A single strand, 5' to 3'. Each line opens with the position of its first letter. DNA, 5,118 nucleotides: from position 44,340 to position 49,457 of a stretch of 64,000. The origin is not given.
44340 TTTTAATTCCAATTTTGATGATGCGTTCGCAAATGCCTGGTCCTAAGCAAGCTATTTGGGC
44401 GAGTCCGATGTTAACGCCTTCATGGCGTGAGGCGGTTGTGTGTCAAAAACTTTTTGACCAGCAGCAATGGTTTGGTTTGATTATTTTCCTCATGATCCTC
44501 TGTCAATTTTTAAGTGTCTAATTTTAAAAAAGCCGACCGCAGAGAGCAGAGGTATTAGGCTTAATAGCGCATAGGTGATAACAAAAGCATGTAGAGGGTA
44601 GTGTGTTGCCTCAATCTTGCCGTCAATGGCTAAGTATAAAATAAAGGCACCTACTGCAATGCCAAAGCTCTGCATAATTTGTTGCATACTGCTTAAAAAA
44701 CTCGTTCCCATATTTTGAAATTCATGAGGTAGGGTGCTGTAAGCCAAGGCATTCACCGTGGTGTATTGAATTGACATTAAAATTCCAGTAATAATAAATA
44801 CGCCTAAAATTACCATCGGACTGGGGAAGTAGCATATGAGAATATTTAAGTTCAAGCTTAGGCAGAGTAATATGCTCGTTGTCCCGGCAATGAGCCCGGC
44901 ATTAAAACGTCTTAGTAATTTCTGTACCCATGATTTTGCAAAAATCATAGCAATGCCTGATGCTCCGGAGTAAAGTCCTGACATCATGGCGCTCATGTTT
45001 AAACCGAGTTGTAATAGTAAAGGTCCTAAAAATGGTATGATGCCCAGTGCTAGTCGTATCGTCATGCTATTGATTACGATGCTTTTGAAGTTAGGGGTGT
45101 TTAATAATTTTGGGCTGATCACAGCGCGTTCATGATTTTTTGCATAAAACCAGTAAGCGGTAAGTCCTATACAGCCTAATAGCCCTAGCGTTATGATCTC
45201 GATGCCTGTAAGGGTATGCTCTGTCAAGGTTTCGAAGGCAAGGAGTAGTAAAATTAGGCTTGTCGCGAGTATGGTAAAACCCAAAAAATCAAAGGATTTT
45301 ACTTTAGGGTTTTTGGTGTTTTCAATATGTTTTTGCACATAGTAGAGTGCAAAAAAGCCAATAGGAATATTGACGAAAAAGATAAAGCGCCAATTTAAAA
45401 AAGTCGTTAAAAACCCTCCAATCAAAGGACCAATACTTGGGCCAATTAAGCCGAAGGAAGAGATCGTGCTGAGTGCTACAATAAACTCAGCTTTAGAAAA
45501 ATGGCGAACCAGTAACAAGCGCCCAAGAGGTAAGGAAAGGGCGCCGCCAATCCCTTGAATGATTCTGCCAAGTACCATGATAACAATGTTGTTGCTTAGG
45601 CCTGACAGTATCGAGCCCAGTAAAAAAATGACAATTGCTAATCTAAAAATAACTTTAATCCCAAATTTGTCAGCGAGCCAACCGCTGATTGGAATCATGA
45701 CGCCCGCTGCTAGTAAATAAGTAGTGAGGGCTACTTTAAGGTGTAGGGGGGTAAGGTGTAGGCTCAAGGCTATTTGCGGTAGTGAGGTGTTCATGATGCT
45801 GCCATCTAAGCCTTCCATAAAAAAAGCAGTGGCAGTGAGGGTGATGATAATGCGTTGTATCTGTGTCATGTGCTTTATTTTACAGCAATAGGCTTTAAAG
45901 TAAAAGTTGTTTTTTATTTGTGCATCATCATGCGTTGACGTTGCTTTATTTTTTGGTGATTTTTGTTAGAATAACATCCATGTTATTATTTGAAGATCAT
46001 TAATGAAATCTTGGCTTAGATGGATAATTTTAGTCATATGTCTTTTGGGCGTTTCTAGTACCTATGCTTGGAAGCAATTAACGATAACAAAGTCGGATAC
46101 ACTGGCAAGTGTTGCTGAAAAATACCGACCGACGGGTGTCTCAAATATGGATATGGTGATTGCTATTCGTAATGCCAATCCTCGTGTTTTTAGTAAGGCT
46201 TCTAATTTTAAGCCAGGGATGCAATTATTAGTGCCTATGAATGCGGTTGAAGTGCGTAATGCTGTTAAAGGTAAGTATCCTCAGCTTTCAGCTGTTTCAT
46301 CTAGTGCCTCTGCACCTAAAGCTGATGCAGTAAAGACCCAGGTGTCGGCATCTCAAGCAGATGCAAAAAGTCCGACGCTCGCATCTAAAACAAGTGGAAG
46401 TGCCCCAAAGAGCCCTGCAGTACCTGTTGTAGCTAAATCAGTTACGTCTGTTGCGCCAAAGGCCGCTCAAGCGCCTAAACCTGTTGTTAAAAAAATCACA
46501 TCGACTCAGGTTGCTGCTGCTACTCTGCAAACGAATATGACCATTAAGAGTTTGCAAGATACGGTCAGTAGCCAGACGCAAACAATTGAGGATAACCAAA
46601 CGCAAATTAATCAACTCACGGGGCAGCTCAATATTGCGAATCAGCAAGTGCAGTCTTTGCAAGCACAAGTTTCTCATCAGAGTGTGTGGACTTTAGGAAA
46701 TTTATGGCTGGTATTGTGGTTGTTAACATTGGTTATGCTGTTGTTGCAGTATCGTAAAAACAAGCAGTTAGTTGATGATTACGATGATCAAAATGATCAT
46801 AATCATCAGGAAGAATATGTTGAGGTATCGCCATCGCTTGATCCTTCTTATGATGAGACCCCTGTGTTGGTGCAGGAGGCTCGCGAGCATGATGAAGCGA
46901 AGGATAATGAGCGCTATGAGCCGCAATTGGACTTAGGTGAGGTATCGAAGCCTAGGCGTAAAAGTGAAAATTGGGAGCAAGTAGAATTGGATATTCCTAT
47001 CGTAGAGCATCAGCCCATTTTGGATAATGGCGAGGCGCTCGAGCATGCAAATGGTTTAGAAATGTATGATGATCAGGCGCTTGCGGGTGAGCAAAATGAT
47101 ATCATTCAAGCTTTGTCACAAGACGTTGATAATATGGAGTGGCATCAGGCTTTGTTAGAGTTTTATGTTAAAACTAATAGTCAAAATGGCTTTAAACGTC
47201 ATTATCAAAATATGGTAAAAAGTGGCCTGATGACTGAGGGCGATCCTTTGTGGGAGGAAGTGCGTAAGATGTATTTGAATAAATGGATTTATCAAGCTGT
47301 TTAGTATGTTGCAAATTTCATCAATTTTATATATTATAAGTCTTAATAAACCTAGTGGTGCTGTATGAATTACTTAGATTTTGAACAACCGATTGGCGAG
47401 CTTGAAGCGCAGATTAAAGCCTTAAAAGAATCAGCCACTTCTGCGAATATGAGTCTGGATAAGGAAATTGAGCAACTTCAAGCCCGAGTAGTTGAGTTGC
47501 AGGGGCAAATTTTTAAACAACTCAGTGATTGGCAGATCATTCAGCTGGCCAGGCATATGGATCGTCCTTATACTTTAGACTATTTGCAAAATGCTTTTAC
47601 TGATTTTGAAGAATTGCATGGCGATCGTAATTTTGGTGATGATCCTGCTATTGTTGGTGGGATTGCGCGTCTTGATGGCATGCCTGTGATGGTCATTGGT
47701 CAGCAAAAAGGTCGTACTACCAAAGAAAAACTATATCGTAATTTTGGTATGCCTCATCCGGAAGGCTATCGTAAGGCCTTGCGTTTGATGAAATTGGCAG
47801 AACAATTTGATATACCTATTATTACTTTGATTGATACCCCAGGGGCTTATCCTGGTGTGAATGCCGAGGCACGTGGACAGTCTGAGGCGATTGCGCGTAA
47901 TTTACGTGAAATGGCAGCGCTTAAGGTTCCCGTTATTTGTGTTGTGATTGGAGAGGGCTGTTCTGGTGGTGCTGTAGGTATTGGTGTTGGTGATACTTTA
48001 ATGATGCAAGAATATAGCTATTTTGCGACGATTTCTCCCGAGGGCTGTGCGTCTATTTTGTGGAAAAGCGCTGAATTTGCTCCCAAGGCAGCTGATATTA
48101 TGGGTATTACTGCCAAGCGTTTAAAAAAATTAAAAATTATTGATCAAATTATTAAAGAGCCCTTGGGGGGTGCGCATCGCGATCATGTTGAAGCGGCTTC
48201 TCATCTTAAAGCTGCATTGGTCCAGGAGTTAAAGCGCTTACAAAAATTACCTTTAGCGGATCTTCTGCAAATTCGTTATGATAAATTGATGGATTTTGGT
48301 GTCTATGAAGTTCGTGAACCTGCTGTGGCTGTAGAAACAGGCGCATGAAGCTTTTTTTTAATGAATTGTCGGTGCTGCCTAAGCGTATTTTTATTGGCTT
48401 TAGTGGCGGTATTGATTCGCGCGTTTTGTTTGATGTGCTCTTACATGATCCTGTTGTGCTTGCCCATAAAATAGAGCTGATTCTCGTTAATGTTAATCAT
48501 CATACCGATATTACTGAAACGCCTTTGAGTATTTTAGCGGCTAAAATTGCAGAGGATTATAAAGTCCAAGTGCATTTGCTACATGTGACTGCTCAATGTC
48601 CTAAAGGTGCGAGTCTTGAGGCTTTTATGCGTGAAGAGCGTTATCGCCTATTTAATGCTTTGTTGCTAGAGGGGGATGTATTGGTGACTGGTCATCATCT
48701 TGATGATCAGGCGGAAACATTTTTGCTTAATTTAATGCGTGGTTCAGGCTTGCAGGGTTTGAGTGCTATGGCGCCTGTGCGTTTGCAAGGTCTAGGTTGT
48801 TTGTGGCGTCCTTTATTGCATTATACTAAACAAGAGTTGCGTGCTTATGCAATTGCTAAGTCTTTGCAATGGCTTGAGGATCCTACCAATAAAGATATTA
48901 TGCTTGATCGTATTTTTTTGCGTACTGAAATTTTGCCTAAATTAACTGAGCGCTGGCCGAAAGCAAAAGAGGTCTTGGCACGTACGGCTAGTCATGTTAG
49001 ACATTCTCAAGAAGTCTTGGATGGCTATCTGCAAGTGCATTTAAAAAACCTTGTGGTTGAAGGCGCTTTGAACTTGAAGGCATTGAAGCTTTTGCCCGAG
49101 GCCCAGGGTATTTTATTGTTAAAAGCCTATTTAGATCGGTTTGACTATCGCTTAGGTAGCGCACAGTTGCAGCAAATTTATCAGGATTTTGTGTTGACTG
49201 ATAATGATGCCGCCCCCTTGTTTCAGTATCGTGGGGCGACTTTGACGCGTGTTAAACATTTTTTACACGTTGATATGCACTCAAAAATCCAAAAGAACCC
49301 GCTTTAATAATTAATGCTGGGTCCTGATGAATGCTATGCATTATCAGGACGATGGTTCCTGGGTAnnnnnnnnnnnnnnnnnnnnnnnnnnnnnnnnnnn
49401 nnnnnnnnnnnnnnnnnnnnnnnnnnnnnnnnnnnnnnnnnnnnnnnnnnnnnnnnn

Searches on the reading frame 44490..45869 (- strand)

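Call 61: search_protein_families(library=pfam, proteins=[window:44490-45869:-], max_evalue=0.001)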
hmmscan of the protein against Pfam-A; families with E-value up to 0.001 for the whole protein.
window:44490-45869:- (459 aa): 2 families
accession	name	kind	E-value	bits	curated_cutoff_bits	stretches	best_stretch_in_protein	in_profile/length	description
PF07690.21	MFS_1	-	9.2e-46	156.8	33.4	1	13-403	2-346/347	Major Facilitator Superfamily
PF03137.26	OATP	-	4.9e-05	22.3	25.8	1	93-212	131-234/545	Organic Anion Transporter Polypeptide (OATP) family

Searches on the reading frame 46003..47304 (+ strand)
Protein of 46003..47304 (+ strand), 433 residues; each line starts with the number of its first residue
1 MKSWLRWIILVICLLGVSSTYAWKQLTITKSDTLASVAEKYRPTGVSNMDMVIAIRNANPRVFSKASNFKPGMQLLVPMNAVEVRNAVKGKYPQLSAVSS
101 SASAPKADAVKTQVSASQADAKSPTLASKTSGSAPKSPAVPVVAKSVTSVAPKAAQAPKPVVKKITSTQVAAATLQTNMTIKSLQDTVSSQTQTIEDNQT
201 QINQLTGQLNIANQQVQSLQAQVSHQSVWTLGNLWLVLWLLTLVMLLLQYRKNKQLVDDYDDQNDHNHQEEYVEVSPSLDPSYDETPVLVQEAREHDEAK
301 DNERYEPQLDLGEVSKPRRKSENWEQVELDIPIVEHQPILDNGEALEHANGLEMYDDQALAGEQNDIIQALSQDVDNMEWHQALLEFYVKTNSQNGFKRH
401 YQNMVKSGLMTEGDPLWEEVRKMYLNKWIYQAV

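Call 23: search_protein_families(library=ncbifam, proteins=[window:46003-47304:+])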
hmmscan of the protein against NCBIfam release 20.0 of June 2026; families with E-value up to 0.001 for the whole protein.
window:46003-47304:+ (433 aa): 2 families
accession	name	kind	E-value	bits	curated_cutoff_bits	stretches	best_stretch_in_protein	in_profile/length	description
TIGR03505.1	FimV_core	subfamily_domain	5.8e-07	29.2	43.45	1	32-81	1-53/74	FimV/HubP family polar landmark protein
NF010723.1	PRK14125.1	equivalog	7.8e-05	22.6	60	1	18-79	27-86/87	cell division suppressor protein YneA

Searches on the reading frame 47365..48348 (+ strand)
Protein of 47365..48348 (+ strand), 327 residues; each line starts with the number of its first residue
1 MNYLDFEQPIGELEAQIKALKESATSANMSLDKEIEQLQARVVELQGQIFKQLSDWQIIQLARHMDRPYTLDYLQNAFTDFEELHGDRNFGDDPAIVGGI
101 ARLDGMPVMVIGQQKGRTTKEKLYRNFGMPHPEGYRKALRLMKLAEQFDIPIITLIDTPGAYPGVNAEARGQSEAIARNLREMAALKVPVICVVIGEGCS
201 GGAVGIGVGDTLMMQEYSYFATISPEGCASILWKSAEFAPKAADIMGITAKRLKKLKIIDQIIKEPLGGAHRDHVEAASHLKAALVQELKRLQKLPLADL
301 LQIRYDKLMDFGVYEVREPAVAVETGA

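Call 61: search_protein_families(library=pfam, proteins=[window:47365-48348:+], max_evalue=0.001)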
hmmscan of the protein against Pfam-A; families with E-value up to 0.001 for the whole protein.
window:47365-48348:+ (327 aa): 2 families
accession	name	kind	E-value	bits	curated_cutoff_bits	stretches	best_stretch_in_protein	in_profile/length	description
PF03255.19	ACCA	-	2.1e-144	480.9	23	1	3-312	1-310/310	Acetyl co-enzyme A carboxylase carboxyltransferase-like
PF01039.27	Carboxyl_trans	-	1.2e-19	70.8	22.3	1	94-266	282-449/493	Carboxyl transferase domain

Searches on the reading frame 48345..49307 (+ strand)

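Call 61: search_protein_families(library=pfam, proteins=[window:48345-49307:+], max_evalue=0.001)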
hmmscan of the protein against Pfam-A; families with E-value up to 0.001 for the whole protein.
window:48345-49307:+ (320 aa): 1 family
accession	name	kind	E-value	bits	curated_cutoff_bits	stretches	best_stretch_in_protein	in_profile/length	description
PF01171.26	ATP_bind_3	-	1.1e-40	139.7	27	1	15-194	2-181/182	PP-loop family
